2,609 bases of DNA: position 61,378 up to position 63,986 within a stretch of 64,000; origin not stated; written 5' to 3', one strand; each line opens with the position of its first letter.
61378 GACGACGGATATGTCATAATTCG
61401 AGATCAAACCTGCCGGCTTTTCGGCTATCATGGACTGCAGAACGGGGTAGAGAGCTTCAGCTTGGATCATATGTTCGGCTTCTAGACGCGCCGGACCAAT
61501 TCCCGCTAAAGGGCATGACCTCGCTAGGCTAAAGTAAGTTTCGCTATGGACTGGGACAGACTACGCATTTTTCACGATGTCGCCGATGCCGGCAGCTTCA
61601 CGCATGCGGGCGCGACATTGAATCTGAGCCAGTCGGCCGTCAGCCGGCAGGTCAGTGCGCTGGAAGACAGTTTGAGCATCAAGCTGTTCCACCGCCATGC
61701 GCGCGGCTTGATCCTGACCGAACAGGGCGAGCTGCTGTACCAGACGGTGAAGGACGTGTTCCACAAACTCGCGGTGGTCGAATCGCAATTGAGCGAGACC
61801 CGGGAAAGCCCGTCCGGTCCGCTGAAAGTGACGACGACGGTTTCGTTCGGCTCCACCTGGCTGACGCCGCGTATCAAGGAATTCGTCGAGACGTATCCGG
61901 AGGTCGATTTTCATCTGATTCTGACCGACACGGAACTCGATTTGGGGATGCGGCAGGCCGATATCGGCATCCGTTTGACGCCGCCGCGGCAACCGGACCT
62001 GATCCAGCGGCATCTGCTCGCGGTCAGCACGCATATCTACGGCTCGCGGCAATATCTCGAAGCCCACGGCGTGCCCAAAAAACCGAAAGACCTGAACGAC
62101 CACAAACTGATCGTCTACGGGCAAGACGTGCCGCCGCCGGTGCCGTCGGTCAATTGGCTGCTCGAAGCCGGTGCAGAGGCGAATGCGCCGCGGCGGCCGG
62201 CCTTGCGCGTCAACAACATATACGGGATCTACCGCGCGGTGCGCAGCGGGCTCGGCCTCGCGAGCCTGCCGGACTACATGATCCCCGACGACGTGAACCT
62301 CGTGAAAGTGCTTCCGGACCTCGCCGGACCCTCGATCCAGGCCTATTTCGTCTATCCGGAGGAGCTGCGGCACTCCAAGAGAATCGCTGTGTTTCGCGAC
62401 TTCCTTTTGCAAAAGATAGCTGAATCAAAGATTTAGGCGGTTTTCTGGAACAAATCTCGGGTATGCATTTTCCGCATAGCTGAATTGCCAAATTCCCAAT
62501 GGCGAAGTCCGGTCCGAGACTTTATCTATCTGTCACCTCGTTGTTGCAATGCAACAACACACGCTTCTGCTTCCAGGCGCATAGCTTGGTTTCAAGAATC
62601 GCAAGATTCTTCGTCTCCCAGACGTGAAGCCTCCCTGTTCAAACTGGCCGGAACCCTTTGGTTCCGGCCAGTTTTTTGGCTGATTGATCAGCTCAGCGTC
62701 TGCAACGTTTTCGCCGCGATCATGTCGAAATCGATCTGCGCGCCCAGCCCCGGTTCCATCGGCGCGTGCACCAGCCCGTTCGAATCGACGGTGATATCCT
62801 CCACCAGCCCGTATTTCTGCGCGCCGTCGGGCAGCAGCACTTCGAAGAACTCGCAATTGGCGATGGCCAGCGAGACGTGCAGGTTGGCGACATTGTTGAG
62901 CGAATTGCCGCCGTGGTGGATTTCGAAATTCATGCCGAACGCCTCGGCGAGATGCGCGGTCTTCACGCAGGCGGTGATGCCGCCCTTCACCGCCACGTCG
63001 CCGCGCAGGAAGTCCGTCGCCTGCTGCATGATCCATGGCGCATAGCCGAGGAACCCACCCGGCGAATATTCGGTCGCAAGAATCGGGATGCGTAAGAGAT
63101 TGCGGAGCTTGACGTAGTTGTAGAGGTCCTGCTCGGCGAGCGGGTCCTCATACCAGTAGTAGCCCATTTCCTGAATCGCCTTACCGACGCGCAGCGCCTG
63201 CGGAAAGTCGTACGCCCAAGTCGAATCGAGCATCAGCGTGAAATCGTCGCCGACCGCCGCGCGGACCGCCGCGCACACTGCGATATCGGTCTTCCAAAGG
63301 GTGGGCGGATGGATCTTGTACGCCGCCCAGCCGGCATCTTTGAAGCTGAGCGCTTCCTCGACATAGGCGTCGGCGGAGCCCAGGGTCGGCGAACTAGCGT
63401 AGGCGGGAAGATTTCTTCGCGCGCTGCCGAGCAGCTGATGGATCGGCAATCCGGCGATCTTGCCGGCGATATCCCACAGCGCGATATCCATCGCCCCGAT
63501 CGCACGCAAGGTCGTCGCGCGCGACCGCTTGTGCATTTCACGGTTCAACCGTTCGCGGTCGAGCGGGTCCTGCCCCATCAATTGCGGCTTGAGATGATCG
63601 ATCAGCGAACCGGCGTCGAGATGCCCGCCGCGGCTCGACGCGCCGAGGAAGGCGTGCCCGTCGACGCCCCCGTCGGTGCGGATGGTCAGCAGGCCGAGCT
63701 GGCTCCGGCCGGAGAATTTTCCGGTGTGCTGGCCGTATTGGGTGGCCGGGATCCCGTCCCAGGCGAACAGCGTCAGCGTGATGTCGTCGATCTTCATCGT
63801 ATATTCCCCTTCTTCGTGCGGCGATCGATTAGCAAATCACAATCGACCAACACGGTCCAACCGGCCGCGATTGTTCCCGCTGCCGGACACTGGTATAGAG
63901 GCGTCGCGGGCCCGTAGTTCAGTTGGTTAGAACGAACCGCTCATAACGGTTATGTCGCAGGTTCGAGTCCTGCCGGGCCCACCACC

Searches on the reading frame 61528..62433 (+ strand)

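Call 65: search_protein_families(library=pfam, proteins=[window:61528-62433:+], max_evalue=0.00001)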
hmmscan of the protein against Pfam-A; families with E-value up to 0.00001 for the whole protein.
window:61528-62433:+ (302 aa): 2 families
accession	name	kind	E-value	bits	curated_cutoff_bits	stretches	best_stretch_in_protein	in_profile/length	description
PF03466.25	LysR_substrate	-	1.6e-36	126.1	28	1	93-296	2-207/209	LysR substrate binding domain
PF00126.33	HTH_1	-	1.1e-21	77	26.6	1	9-68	1-60/60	Bacterial regulatory helix-turn-helix protein, lysR family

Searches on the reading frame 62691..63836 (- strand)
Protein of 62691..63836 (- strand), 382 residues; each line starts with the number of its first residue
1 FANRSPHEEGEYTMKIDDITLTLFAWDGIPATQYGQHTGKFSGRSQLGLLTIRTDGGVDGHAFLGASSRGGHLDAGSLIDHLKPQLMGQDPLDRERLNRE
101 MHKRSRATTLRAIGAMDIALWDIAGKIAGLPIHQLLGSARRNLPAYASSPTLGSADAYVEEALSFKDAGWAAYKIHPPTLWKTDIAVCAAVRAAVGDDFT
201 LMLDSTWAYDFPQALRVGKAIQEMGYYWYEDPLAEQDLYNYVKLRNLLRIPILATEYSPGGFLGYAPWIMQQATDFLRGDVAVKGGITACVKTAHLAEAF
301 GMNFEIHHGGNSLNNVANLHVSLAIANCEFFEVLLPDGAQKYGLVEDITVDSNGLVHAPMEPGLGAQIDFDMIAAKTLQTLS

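Call 65: search_protein_families(library=pfam, proteins=[window:62691-63836:-], max_evalue=0.00001)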
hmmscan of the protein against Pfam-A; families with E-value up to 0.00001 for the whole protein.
window:62691-63836:- (382 aa): 2 families
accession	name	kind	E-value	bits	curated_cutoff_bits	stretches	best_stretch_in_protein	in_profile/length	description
PF13378.12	MR_MLE_C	-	7.5e-48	163.6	29.4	1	158-371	2-218/219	Enolase C-terminal domain-like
PF02746.21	MR_MLE_N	-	2.8e-15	57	22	1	45-137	26-117/117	Mandelate racemase / muconate lactonizing enzyme, N-terminal domain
